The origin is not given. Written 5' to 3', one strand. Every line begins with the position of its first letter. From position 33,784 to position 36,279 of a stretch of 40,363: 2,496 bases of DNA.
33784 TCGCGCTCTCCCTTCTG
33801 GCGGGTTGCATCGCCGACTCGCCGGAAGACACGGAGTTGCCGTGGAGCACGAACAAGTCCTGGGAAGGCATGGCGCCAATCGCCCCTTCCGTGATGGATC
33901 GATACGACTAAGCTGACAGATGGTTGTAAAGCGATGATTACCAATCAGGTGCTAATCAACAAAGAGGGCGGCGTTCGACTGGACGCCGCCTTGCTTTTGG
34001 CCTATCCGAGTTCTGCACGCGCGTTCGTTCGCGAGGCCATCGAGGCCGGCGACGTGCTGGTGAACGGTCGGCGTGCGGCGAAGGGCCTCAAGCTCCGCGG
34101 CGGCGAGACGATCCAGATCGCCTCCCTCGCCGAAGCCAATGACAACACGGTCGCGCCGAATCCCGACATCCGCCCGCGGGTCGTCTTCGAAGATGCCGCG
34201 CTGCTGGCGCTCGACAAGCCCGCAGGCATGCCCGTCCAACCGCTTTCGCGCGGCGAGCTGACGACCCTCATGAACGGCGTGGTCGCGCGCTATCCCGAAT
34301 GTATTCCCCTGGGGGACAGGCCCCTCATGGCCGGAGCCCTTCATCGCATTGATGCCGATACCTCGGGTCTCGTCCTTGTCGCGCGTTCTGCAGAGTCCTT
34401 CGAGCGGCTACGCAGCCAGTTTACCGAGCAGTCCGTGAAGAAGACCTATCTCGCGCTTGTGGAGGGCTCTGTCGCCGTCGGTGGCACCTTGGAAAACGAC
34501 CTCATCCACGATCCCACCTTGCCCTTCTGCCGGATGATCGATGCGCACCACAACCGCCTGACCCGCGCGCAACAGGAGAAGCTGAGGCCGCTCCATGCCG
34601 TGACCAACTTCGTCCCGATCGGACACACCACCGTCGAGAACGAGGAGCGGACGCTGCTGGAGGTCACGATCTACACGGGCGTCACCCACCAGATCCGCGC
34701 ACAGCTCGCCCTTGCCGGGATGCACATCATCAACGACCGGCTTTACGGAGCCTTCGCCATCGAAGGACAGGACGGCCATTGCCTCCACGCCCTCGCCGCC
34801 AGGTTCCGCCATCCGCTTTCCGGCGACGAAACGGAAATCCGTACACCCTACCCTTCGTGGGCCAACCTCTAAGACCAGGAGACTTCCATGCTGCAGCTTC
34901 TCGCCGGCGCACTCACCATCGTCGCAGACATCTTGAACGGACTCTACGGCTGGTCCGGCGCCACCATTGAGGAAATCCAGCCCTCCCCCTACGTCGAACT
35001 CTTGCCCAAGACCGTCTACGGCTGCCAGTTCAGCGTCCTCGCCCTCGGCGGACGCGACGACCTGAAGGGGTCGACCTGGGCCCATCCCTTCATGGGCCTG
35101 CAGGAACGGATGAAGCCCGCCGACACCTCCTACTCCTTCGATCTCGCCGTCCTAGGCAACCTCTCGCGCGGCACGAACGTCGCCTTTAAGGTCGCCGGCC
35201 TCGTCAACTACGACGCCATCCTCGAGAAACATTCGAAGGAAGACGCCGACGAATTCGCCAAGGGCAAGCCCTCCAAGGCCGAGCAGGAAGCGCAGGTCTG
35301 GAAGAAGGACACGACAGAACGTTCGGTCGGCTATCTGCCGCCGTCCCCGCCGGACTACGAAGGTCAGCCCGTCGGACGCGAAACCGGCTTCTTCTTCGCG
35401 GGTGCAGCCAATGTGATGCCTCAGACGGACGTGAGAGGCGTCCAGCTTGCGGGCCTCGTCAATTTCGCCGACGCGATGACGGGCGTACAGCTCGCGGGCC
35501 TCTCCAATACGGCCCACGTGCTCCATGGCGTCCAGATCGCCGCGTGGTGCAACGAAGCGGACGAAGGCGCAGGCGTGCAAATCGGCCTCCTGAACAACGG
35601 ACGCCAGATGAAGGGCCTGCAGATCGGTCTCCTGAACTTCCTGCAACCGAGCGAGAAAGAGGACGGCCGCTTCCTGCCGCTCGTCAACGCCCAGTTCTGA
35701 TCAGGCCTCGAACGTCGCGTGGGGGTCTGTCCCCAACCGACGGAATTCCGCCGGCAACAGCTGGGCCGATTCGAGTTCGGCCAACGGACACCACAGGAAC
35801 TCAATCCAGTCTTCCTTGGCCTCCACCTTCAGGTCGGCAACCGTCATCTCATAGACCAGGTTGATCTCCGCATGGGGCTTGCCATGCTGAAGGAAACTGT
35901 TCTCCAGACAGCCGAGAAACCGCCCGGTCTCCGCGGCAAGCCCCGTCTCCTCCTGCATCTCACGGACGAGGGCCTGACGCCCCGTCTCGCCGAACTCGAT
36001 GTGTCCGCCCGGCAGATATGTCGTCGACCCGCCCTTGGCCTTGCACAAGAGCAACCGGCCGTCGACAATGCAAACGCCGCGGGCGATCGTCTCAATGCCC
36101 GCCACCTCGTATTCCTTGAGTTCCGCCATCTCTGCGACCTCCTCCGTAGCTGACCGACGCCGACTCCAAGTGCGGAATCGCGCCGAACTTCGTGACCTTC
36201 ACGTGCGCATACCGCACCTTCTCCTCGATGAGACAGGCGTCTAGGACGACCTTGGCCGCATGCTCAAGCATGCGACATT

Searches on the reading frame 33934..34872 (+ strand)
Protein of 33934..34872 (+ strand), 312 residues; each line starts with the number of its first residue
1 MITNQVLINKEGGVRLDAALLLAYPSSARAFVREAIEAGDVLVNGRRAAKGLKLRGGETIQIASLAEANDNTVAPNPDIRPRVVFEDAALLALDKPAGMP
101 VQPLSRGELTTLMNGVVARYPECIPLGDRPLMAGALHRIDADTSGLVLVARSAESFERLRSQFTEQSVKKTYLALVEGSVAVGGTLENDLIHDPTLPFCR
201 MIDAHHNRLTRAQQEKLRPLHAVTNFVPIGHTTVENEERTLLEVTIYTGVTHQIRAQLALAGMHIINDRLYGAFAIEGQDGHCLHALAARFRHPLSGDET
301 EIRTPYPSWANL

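Call 68: search_protein_families(library=pfam, proteins=[window:33934-34872:+], max_evalue=0.01)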
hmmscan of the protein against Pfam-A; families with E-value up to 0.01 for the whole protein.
window:33934-34872:+ (312 aa): 2 families
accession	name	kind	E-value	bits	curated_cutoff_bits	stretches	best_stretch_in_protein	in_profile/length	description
PF00849.27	PseudoU_synth_2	-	9.4e-25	88.1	26.8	1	90-259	2-151/152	RNA pseudouridylate synthase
PF01479.30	S4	-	6.6e-06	26.2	22.8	1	14-60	1-48/48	S4 domain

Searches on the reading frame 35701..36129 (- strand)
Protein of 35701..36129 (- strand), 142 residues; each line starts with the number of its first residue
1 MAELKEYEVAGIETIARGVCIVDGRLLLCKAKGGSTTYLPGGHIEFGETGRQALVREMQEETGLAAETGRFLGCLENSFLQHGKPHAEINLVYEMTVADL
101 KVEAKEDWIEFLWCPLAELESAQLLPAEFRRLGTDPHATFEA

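Call 68: search_protein_families(library=pfam, proteins=[window:35701-36129:-], max_evalue=0.01)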
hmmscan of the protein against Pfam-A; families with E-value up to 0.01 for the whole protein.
window:35701-36129:- (142 aa): 2 families
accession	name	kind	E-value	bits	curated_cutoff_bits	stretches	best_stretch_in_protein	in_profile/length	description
PF00293.34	NUDIX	-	7.7e-16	58.8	21.1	1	15-123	4-119/134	NUDIX domain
PF14815.12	NUDIX_4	-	0.00025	21.2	35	1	37-130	27-108/113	NUDIX domain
